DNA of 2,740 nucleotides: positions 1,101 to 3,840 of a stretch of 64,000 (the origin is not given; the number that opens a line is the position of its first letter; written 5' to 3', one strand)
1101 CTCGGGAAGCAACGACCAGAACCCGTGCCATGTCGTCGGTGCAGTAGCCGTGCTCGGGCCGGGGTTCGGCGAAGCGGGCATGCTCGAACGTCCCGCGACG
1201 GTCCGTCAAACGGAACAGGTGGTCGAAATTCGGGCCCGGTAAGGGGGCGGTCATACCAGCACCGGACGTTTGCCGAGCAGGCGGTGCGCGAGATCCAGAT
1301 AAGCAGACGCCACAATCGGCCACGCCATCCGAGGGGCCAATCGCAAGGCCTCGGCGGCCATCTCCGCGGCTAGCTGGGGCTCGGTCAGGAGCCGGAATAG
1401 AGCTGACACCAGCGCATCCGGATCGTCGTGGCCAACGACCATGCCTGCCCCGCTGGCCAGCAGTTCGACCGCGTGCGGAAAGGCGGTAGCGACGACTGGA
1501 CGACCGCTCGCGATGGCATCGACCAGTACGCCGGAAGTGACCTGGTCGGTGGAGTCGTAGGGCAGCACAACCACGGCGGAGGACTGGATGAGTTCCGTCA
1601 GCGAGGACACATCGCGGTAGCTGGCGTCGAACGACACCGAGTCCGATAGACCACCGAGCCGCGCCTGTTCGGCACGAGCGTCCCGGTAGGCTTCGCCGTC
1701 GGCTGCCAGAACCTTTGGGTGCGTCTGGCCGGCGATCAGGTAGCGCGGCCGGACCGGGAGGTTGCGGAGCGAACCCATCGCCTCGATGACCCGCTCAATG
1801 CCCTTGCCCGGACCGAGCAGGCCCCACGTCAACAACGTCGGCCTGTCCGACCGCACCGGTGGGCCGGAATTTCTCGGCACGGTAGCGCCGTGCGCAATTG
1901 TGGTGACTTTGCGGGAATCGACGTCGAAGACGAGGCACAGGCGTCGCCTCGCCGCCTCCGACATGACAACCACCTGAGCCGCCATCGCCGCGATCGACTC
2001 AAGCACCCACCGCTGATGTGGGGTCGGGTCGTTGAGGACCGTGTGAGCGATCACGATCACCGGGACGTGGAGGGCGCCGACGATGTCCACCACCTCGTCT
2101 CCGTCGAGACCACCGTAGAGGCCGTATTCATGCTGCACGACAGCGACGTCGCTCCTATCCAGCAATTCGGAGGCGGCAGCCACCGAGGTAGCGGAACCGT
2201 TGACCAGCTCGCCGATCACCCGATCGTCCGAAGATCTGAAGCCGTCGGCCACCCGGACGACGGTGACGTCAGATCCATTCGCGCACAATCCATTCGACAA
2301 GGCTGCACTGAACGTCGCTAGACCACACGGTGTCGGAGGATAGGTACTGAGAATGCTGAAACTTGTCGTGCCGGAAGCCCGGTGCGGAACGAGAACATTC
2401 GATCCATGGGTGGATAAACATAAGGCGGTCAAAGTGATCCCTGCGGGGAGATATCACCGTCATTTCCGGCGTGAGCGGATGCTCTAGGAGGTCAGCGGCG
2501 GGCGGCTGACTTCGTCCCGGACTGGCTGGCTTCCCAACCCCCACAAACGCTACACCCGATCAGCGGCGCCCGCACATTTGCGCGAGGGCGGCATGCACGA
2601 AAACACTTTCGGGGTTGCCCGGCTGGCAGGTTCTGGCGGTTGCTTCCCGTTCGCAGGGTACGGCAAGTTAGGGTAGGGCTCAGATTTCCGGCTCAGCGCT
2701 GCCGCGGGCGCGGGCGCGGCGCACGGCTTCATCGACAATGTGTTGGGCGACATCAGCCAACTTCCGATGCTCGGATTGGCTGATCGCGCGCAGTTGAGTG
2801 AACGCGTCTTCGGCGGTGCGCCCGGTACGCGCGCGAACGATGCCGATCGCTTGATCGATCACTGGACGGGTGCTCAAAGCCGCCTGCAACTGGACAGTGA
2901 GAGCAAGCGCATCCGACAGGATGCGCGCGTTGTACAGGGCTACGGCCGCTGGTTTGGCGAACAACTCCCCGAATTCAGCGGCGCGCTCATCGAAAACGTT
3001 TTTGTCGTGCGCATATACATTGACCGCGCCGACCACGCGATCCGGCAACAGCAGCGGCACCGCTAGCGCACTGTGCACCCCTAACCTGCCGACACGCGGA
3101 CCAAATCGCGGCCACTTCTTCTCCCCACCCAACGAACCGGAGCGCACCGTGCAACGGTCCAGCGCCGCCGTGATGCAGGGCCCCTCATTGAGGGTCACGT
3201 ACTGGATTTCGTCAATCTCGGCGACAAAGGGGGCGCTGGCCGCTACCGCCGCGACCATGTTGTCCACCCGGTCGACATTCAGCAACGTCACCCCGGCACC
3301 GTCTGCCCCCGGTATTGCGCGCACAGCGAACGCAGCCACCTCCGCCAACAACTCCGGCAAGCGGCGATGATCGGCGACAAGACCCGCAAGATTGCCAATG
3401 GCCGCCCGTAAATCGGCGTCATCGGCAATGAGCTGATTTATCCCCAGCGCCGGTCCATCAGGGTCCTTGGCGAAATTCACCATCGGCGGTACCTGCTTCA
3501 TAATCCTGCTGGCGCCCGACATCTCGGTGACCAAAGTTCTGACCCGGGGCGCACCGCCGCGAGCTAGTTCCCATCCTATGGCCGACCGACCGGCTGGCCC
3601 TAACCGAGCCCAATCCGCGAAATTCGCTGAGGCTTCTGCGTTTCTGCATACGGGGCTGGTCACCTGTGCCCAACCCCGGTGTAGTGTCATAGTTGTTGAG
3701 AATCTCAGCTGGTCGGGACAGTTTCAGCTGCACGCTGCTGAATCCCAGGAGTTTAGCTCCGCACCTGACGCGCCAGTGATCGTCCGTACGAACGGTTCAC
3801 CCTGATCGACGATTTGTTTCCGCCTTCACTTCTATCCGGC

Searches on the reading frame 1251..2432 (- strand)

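Call 9: search_protein_families(library=pfam, proteins=[window:1251-2432:-], max_evalue=0.00001)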
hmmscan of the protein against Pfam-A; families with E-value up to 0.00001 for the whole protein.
window:1251-2432:- (393 aa): 3 families
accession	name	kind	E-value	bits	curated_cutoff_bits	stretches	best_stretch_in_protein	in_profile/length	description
PF13692.12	Glyco_trans_1_4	-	4.5e-15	56.6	27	1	198-350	2-141/142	Glycosyl transferases group 1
PF00534.26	Glycos_transf_1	-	3.1e-14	53.3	26.4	1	194-362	12-169/172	Glycosyl transferases group 1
PF13439.12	Glyco_transf_4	-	2.1e-08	34.8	28.5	1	37-182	3-165/170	Glycosyltransferase Family 4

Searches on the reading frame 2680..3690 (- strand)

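Call 9: search_protein_families(library=pfam, proteins=[window:2680-3690:-], max_evalue=0.00001)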
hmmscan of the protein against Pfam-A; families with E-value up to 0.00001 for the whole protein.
window:2680-3690:- (336 aa): 3 families
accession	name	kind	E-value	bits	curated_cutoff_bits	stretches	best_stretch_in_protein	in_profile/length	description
PF03861.19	ANTAR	-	2.1e-16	59.9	27.3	1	267-319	2-54/54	ANTAR domain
PF13185.12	GAF_2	-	1.9e-14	54.4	28.6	1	110-252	3-135/136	GAF domain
PF01590.32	GAF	-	4.6e-07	30.9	22.4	1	116-252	6-133/133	GAF domain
